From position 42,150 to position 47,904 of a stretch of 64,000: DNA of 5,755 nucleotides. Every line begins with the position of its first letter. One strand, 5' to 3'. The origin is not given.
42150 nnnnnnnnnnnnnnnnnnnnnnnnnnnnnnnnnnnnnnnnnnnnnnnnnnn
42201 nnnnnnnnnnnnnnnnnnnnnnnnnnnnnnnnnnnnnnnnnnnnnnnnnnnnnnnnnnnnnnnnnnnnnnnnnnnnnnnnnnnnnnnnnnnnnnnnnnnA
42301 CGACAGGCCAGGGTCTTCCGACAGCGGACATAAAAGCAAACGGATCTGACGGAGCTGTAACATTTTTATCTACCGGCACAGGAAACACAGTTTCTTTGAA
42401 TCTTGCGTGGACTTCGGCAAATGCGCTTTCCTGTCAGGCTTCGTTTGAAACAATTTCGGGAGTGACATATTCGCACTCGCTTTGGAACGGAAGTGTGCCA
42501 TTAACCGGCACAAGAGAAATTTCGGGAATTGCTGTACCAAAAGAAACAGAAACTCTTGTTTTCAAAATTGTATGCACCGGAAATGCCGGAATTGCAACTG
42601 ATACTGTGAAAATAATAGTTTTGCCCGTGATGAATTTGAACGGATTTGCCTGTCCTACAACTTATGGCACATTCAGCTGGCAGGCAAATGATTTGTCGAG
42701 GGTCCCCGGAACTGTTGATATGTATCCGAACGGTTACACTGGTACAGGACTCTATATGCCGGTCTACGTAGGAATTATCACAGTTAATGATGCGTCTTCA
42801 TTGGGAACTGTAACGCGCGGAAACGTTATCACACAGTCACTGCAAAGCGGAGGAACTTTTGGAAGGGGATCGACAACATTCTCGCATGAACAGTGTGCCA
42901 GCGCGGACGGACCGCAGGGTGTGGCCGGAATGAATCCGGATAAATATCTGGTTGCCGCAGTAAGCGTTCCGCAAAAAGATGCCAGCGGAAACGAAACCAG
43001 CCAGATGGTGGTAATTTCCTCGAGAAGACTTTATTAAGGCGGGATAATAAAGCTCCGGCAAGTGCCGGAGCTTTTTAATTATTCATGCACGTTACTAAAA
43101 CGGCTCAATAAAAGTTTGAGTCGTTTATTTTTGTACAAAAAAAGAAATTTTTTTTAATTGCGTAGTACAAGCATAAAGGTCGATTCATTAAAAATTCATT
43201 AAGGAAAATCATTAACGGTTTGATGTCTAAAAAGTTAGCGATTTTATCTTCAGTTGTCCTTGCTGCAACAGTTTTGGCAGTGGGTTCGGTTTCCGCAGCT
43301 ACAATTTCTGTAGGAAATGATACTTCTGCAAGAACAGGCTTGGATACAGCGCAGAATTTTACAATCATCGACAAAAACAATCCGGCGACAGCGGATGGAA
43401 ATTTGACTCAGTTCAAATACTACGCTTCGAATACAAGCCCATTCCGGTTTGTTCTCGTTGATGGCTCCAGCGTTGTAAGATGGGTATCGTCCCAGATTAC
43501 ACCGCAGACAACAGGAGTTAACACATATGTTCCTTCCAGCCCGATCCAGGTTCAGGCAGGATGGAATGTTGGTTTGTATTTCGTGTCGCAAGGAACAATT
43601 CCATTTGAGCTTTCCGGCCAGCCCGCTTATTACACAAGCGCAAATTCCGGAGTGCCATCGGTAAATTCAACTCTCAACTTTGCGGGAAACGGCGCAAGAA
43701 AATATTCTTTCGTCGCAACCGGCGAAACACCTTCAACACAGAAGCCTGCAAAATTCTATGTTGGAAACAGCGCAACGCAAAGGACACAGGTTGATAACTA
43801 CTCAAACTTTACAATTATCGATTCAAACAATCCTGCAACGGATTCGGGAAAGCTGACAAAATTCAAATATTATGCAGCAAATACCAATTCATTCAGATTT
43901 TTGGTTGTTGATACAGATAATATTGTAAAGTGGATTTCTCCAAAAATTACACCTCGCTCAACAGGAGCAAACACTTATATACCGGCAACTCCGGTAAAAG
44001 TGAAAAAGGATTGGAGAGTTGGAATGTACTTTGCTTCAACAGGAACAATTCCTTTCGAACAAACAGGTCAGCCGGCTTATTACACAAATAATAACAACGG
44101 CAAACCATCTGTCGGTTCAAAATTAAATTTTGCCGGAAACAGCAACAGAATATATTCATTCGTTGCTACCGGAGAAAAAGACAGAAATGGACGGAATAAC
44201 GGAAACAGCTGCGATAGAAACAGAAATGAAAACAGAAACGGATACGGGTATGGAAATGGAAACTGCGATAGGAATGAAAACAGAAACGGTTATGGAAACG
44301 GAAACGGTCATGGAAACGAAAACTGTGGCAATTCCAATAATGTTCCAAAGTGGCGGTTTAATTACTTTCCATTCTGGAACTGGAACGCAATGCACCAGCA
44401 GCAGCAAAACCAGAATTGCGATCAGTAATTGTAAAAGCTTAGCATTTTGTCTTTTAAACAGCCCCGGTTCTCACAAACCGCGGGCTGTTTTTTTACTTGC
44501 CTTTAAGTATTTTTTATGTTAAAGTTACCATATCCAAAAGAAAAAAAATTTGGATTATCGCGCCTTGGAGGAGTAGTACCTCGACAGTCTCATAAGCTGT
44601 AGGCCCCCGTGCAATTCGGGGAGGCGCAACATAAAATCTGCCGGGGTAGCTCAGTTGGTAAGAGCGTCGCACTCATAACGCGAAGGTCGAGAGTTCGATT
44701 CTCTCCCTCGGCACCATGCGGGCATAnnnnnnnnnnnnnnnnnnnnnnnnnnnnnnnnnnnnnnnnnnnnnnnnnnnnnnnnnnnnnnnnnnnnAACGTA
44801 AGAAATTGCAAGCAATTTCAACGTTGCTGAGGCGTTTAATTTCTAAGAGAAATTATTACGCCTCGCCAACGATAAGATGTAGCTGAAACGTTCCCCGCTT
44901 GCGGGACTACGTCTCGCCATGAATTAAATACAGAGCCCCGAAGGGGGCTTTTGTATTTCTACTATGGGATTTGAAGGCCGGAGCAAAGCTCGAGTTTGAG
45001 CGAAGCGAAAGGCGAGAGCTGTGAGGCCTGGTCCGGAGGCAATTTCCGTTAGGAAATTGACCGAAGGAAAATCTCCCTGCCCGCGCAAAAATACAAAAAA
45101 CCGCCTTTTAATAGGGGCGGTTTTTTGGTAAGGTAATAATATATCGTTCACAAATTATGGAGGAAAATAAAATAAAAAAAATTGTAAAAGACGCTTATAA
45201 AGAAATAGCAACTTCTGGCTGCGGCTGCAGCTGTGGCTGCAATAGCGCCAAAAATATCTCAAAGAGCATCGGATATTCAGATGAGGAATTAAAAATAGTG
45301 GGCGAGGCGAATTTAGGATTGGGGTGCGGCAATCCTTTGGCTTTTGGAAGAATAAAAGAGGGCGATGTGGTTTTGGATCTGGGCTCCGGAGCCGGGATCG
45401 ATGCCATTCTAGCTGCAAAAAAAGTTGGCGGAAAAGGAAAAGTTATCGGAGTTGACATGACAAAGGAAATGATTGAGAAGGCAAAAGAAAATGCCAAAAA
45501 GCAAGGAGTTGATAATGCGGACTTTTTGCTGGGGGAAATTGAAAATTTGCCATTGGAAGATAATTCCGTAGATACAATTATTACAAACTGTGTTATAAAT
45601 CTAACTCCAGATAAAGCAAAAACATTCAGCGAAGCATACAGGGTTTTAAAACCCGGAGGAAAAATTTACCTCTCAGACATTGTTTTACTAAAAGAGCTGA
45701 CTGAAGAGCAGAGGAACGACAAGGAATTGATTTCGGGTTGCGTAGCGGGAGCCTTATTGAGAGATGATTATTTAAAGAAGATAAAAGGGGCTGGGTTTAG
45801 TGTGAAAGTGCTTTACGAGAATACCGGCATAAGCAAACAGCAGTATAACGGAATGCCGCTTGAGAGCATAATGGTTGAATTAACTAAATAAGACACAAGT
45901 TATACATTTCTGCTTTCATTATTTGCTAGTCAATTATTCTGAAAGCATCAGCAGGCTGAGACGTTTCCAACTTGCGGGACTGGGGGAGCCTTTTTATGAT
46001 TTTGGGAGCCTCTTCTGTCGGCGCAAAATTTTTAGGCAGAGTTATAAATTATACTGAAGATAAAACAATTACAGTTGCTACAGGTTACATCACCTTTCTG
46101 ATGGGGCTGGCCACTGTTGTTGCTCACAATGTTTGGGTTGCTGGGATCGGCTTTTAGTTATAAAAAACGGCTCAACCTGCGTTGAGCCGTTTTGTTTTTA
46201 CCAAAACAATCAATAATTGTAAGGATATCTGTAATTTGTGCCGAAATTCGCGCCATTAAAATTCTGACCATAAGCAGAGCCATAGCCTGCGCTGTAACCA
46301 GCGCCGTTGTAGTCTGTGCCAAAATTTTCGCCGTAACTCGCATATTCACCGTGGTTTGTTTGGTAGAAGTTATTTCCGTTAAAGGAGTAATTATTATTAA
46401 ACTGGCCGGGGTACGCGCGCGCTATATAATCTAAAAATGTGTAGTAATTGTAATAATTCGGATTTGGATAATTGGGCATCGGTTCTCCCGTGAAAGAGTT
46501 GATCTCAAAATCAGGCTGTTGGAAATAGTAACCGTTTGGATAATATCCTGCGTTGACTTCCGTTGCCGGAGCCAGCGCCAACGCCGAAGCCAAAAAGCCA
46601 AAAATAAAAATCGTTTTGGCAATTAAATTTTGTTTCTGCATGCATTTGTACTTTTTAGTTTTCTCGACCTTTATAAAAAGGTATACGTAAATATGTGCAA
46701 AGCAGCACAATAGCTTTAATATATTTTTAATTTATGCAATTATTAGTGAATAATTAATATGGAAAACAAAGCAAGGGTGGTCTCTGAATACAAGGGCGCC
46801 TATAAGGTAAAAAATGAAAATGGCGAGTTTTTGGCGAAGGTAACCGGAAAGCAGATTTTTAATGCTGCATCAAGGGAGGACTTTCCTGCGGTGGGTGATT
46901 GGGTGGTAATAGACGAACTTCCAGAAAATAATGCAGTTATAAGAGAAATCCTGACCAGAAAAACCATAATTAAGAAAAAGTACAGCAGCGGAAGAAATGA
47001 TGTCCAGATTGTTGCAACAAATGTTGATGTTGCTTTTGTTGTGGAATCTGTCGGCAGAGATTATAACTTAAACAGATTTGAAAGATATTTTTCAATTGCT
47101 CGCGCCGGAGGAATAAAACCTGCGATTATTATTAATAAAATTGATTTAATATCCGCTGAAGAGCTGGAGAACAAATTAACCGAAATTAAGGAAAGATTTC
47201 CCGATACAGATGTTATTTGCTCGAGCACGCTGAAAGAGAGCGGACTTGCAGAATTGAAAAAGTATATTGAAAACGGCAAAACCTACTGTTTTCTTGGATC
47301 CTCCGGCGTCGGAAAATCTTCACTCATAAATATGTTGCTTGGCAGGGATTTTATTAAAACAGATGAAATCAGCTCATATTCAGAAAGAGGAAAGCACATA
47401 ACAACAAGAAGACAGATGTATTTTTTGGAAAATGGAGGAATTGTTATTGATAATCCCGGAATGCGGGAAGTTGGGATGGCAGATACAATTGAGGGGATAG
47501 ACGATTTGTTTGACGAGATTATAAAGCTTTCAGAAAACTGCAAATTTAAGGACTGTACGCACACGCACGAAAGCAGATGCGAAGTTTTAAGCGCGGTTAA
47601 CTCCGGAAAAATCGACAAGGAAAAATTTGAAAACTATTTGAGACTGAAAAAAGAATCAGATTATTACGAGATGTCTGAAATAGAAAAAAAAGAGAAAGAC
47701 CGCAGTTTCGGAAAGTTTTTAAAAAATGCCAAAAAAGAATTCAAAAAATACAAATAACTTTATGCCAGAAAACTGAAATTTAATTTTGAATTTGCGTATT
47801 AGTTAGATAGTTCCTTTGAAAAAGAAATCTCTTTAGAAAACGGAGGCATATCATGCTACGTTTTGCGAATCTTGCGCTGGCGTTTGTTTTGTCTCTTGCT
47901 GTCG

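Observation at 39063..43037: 1324-aa secreted protein built from about 19 Cys/Trp repeats resembling truncated thrombospondin type-1 repeats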

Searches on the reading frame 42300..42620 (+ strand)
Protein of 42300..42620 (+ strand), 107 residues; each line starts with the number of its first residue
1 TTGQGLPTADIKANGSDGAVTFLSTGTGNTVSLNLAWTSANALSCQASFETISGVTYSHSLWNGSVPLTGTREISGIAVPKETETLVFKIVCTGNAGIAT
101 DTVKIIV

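Call 49: search_protein_families(library=pfam, proteins=[window:42300-42620:+], max_evalue=10)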
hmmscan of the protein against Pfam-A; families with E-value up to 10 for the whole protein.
window:42300-42620:+ (107 aa): 1 family
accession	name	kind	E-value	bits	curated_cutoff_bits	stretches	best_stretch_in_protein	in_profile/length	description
PF22424.2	HK620_9_C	-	0.044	14.4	27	1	10-77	7-68/80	HK620, Tail spike protein, C-terminal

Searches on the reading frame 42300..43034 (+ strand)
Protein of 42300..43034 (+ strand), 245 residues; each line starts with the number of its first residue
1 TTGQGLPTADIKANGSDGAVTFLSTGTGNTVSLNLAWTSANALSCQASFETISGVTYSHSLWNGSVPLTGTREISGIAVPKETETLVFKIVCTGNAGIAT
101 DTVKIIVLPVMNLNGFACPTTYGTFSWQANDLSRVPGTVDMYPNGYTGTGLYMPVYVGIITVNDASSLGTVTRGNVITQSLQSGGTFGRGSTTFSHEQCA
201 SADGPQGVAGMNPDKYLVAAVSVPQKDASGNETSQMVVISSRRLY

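Call 48: find_homologous_proteins(query=window:42300-43034:+, max_evalue=0.001)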
Query window:42300-43034:+ (245 aa): 1 proteins with E <= 0.001 among 600 candidates.
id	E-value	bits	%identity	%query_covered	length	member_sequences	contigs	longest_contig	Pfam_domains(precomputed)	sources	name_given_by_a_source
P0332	1.1e-155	534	100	100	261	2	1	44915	-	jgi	-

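Call 49: search_protein_families(library=pfam, proteins=[window:42300-43034:+], max_evalue=10)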
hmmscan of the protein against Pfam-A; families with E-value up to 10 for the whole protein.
window:42300-43034:+ (245 aa): 0 families

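Call 64: find_related_loci(query=window:42300-43034:+, collection=metagenome_contigs, flank=10000)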
Query window:42300-43034:+ (245 aa) in metagenome_contigs; peptide patterns used: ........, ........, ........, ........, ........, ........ (x = any residue, [..] = any of these).
428 stretches matched a pattern; 144 encode a relative of the query (tblastn E <= 1e-3); the best 80 are kept; 80 distinct loci.
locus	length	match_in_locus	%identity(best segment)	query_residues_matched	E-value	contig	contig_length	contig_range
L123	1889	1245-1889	100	1-215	3e-153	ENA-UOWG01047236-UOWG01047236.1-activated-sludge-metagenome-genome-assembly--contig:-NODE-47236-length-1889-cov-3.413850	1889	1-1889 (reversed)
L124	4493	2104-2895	40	8-113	3e-13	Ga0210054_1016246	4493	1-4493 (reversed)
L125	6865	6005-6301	41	7-124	3e-13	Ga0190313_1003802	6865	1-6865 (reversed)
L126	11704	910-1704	36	2-127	4e-11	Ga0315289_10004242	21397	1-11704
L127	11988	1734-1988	42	7-112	5e-11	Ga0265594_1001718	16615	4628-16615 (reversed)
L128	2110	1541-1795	42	7-112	4e-11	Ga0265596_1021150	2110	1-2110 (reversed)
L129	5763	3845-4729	35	7-137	1e-10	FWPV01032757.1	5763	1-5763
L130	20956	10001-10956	40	6-107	2e-10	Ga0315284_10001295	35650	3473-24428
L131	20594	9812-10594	37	6-119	2e-10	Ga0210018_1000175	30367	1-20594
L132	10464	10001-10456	34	7-120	2e-10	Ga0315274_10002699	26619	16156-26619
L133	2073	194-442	37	7-110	1e-10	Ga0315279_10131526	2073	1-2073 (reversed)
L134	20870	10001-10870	32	7-149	2e-10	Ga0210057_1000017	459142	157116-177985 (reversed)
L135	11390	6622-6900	39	7-111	2e-10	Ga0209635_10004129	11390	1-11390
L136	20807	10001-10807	35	4-116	4e-10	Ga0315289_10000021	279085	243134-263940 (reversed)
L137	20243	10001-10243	36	7-103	5e-10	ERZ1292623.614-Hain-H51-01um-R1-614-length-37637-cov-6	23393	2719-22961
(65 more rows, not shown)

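Call 68: search_solved_structures(query=window:42300-43034:+, max_evalue=10)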
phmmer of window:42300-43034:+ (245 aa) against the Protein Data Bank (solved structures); distinct sequences matched with E-value up to 10: 5.
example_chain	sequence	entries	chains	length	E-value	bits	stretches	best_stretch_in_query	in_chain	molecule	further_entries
2gdj_A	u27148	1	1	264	1.2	12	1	164-206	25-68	DNA repair and recombination protein radA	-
4dc9_A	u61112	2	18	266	1.2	11.9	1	164-206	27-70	DNA repair and recombination protein radA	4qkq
3ntu_A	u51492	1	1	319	1.3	11.8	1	164-206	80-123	DNA repair and recombination protein radA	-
1t4g_A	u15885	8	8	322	1.3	11.8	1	164-206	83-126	DNA repair and recombination protein radA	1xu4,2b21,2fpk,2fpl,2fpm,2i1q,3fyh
2f1h_A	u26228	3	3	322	1.3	11.8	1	164-206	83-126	DNA repair and recombination protein radA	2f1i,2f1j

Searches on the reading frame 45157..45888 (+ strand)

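Call 42: search_protein_families(library=pfam, proteins=[window:45157-45888:+], max_evalue=0.001)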
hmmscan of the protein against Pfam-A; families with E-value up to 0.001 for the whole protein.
window:45157-45888:+ (244 aa): 19 families
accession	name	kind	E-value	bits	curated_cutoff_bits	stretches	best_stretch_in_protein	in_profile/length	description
PF13847.12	Methyltransf_31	-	2.7e-40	137.8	27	1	66-202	1-133/145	Methyltransferase domain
PF13649.12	Methyltransf_25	-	2.4e-25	89.5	27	1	72-168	1-97/97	Methyltransferase domain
PF08241.18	Methyltransf_11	-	3e-24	85.9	21.2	1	73-171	1-94/95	Methyltransferase domain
PF01209.24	Ubie_methyltran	-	2.3e-21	76.7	20.1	1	67-172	46-151/233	ubiE/COQ5 methyltransferase family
PF08242.18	Methyltransf_12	-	1.4e-14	55.1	30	1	73-170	1-98/98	Methyltransferase domain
PF13489.12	Methyltransf_23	-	9.6e-12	45.4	27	1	62-175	16-119/164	Methyltransferase domain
PF06325.19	PrmA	-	1.1e-11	45.2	22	1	66-177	159-263/296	Ribosomal protein L11 methyltransferase (PrmA)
PF01135.25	PCMT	-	1.1e-10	42.1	20.3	1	65-127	70-132/210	Protein-L-isoaspartate(D-aspartate) O-methyltransferase (PCMT)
PF05175.20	MTS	-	1.7e-08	34.7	23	1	70-172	33-138/170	Methyltransferase small domain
PF05148.21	Methyltransf_8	-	1.4e-06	28.8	27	1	123-175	108-159/219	Hypothetical methyltransferase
PF02353.26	CMAS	-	2.7e-06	27.4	27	1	65-187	59-179/273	Mycolic acid cyclopropane synthetase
PF01170.24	UPF0020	-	3e-06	27.5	22.3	1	93-144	76-128/197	RMKL-like, methyltransferase domain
PF24675.1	NpmA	-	9.9e-06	25.4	60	1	69-141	24-100/214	16S rRNA (adenine(1408)-N(1))-methyltransferase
PF01728.25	FtsJ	-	1.6e-05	25.3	24.1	1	63-155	16-109/181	FtsJ-like methyltransferase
PF20922.3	Anamorsin_N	-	1.8e-05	24.9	27.1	1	126-193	40-109/163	Anamorsin, N-terminal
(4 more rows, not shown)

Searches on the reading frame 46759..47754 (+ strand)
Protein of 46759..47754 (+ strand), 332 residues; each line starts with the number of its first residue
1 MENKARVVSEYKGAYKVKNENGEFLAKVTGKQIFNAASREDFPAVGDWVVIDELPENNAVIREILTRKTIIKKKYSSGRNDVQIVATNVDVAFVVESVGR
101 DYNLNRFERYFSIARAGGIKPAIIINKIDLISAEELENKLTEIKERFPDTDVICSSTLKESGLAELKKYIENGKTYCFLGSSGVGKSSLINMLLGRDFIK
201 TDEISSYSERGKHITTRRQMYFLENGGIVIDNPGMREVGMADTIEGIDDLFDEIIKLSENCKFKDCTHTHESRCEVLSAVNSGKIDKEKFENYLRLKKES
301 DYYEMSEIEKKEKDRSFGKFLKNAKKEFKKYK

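Call 42: search_protein_families(library=pfam, proteins=[window:46759-47754:+], max_evalue=0.001)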
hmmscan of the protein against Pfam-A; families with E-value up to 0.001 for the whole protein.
window:46759-47754:+ (332 aa): 5 families
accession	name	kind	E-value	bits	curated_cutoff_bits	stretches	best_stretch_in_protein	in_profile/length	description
PF03193.22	RsgA_GTPase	-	2.7e-44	151.5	30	1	65-240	2-173/174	RsgA GTPase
PF01926.29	MMR_HSR1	-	3.2e-06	27.7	21.9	1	177-258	3-83/113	50S ribosome-binding GTPase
PF00005.33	ABC_tran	-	7.9e-06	27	25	1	166-249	4-80/137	ABC transporter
PF00009.33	GTP_EFTU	-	8.4e-06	25.9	26.5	1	86-170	90-182/188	Elongation factor Tu GTP binding domain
PF00350.29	Dynamin_N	-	0.00059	20.3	27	0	178-204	3-29/168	Dynamin family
